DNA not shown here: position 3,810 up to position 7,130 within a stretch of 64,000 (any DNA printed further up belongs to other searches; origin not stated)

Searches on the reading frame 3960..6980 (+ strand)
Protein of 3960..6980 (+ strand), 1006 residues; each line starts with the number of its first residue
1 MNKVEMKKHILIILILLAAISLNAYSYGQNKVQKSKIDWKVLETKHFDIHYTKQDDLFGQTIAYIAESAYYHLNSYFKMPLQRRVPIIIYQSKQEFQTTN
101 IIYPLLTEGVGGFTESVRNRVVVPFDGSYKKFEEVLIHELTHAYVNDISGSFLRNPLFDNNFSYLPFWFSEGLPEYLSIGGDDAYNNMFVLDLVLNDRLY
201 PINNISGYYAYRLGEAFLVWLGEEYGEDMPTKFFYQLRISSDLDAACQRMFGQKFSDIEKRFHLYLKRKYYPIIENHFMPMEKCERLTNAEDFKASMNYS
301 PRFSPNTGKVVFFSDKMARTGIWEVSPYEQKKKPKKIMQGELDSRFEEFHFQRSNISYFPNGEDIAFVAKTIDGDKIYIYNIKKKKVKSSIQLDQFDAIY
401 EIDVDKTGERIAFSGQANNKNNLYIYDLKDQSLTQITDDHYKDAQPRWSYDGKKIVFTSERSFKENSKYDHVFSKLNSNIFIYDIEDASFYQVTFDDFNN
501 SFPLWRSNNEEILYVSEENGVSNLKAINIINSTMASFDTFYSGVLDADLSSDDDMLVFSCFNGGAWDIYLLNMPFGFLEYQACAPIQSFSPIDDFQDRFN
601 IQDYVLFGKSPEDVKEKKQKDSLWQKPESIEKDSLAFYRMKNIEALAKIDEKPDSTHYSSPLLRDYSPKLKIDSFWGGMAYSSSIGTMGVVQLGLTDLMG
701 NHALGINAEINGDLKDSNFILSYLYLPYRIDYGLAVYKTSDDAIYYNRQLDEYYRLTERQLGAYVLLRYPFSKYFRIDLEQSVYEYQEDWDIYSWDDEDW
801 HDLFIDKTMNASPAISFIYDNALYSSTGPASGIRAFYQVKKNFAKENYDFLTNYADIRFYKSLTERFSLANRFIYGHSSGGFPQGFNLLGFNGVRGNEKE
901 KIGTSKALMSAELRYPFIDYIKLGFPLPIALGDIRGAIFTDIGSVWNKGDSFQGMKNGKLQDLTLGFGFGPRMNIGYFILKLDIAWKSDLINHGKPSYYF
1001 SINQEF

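Call 16: search_protein_families(library=pfam, proteins=[window:3960-6980:+])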
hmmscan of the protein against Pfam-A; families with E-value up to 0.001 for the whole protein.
window:3960-6980:+ (1006 aa): 5 families
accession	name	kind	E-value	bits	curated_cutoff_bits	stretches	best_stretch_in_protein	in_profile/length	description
PF01103.29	Omp85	-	9.8e-14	52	24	1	701-1006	6-325/325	Omp85 superfamily domain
PF07676.18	PD40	-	7.1e-10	39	20.9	1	443-470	11-35/38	WD40-like Beta Propeller Repeat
PF13485.12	Peptidase_MA_2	-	3.6e-07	30.6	32.4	1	72-266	8-199/201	Peptidase MA superfamily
PF01752.23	Peptidase_M9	-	0.00017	21.4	26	1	83-180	100-202/289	Collagenase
PF25174.1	Beta-prop_THOC3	-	0.00019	21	305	0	375-461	69-150/272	THOC3 beta-propeller domain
